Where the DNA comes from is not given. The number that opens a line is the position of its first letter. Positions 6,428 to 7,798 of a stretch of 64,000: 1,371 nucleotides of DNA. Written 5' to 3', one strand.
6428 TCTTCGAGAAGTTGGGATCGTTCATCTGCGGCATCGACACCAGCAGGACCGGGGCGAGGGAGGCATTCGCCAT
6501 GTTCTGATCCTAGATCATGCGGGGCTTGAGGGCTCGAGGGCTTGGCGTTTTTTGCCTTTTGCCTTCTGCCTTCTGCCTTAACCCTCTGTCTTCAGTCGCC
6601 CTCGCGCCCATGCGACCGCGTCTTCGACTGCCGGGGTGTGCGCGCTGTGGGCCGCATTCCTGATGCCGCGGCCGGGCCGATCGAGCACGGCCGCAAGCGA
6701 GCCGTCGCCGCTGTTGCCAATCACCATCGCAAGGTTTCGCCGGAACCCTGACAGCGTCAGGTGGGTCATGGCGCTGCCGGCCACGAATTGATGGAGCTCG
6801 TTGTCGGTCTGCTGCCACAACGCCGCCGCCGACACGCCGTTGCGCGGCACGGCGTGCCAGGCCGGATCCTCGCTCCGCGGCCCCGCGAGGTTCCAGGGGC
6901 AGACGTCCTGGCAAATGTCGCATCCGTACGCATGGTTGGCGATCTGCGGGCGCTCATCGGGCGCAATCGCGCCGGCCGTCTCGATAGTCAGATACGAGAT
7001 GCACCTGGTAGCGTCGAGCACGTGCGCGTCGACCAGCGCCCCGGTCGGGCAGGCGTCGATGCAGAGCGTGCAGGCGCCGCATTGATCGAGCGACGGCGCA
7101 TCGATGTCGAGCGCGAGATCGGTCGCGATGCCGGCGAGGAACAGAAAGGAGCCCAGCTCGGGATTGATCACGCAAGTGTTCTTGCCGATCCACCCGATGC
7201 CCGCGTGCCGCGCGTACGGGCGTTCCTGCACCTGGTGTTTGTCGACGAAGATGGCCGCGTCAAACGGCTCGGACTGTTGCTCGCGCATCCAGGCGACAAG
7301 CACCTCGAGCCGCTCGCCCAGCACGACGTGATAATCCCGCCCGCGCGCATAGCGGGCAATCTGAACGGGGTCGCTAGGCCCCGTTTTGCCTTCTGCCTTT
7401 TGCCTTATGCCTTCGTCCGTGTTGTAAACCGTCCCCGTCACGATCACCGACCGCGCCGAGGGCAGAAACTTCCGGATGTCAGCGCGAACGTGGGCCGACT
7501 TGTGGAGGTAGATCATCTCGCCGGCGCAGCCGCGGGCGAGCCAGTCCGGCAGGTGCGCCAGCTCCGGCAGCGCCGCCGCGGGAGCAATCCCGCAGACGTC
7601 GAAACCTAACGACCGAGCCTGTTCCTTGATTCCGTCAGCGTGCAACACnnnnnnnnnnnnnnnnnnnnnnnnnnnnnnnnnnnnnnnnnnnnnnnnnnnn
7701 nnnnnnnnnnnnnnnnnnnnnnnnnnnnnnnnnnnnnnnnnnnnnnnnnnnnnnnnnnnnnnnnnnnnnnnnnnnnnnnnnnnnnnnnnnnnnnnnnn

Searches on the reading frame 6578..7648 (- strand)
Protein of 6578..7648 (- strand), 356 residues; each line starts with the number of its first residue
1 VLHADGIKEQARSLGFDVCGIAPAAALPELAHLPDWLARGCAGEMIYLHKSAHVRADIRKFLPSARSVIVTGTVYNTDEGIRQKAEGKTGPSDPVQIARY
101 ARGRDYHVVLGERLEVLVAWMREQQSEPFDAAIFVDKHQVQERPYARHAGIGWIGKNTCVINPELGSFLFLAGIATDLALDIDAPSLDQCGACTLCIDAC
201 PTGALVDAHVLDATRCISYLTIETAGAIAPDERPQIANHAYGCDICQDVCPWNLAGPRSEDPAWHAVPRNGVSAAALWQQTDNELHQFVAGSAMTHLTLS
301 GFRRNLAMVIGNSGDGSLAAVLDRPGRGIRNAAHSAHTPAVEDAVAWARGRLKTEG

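Call 46: search_protein_families(library=pfam, proteins=[window:6578-7648:-])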
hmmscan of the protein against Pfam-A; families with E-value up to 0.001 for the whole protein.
window:6578-7648:- (356 aa): 6 families
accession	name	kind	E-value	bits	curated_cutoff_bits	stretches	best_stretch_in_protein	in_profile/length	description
PF13484.11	Fer4_16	-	1e-20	74.7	30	1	189-253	1-66/66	4Fe-4S double cluster binding domain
PF08331.15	QueG_DUF1730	-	4.6e-18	65.3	25.1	1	55-136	1-76/77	Epoxyqueuosine reductase QueG, DUF1730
PF00037.32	Fer4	-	8.7e-06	25.8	21.1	1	188-205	6-23/24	4Fe-4S binding domain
PF13187.11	Fer4_9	-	1.1e-05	25.8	27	0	188-204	35-51/52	4Fe-4S dicluster domain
PF13237.11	Fer4_10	-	0.00015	22.1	25.5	0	187-204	6-29/53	4Fe-4S dicluster domain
PF25160.1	LdpA_Fe-S-bd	-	0.00093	19.4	27.6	0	232-254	20-42/49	LdpA Fe-S cluster-binding domain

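Call 56: find_homologous_proteins(query=window:6578-7648:-, max_evalue=1e-80)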
Query window:6578-7648:- (356 aa): 2884 proteins with E <= 1e-80 among 8000 candidates; the best 120 are listed.
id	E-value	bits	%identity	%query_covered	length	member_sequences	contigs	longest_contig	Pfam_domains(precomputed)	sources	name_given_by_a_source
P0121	1.1e-242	822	100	100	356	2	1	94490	PF00037.33,PF13484.12,PF08331.16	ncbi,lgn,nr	ncbi:MAG: tRNA epoxyqueuosine(34) reductase QueG [Acidobacteriota bacterium]|nr:tRNA epoxyqueuosine(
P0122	1.5e-213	727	88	99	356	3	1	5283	PF00037.33,PF13484.12,PF08331.16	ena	-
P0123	9.1e-213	724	88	99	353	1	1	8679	PF00037.33,PF13484.12,PF08331.16,PF13187.12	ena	-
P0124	1.4e-212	723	89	99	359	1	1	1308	PF00037.33,PF13484.12,PF08331.16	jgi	jgi:epoxyqueuosine reductase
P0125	1.5e-212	723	87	100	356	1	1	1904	PF00037.33,PF13484.12,PF08331.16,PF13187.12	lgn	-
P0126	1.1e-211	720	87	99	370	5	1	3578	PF00037.33,PF13484.12,PF08331.16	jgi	jgi:epoxyqueuosine reductase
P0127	4.9e-206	702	87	100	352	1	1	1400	PF00037.33,PF13484.12,PF08331.16,PF13187.12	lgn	-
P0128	3.1e-203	693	87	99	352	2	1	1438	PF13484.12,PF08331.16,PF13187.12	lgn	-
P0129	2.5e-202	690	84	99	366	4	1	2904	PF00037.33,PF13484.12,PF08331.16,PF13187.12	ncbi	-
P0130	2.0e-199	680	84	99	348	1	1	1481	PF00037.33,PF13484.12,PF08331.16,PF13187.12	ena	-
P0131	5.4e-199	679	85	99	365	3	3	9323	PF14697.12,PF13484.12,PF08331.16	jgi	jgi:epoxyqueuosine reductase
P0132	5.7e-191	652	81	99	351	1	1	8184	PF00037.33,PF13484.12,PF08331.16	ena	-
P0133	2.0e-187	641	77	99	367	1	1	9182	PF13484.12,PF08331.16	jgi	jgi:epoxyqueuosine reductase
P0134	7.0e-179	613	73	100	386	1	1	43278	PF13484.12,PF08331.16,PF13187.12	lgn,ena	-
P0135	3.7e-177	607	73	100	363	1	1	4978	PF13484.12,PF08331.16,PF25160.2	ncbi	-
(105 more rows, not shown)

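Call 57: find_encoding_contigs(protein=P0121, flank=10000, max_places=2)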
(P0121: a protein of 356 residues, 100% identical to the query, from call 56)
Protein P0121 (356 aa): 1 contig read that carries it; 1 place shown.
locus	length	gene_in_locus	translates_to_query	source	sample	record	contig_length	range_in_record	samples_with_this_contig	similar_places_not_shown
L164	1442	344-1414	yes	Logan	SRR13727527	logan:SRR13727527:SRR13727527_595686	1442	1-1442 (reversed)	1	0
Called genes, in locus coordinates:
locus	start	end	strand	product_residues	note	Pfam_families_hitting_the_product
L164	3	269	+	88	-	?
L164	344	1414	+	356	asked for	PF08331:QueG_DUF1730, PF00037:Fer4 (faint), PF13484:Fer4_16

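Call 58: find_encoding_contigs(protein=P0123, flank=8000, max_places=2)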
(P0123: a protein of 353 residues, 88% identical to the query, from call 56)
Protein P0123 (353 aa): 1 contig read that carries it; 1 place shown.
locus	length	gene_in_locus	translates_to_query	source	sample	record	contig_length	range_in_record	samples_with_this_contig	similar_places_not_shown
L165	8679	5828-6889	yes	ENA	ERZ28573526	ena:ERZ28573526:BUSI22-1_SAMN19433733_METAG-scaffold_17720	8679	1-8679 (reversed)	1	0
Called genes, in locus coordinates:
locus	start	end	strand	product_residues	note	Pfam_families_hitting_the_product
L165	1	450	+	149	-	?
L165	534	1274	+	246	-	PF00005:ABC_tran, PF13304:AAA_21 (faint)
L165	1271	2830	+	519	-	PF00528:BPD_transp_1, PF04069:OpuAC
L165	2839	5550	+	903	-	PF00330:Aconitase, PF00694:Aconitase_C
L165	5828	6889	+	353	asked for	PF08331:QueG_DUF1730, PF13187:Fer4_9 (faint), PF00037:Fer4 (faint), PF13484:Fer4_16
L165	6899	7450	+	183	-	PF02622:DUF179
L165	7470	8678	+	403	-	?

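Call 59: find_encoding_contigs(protein=P0131, flank=8000, max_places=2)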
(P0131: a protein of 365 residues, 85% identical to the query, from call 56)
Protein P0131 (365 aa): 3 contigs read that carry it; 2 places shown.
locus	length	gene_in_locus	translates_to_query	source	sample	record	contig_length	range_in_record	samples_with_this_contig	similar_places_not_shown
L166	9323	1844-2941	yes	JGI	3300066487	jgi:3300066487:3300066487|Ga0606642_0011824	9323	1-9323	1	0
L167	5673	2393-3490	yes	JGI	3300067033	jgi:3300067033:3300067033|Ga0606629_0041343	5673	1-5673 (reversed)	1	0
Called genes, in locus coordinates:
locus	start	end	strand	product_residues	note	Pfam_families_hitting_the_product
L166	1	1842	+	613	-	?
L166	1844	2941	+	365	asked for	PF08331:QueG_DUF1730, PF14697:Fer4_21 (faint), PF13484:Fer4_16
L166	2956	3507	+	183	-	PF02622:DUF179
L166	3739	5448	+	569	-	PF03571:Peptidase_M49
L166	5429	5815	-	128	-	PF02583:Trns_repr_metal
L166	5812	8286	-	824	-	-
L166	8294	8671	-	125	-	PF13473:Cupredoxin_1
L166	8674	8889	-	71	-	PF00403:HMA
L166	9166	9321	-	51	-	?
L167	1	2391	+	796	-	?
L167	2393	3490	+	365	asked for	PF08331:QueG_DUF1730, PF14697:Fer4_21 (faint), PF13484:Fer4_16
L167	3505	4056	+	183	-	PF02622:DUF179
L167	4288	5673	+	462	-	?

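Call 60: find_encoding_contigs(protein=P0122, flank=8000, max_places=2)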
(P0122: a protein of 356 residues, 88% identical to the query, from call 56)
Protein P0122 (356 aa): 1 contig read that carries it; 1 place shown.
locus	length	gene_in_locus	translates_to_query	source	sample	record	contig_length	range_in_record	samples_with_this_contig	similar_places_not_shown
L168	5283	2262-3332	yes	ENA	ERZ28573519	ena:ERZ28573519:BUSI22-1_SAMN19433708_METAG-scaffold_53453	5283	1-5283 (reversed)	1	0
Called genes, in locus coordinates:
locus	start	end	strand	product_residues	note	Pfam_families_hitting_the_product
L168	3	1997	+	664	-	?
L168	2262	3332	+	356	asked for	PF08331:QueG_DUF1730, PF00037:Fer4 (faint), PF13484:Fer4_16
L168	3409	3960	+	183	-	PF02622:DUF179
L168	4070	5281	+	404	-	?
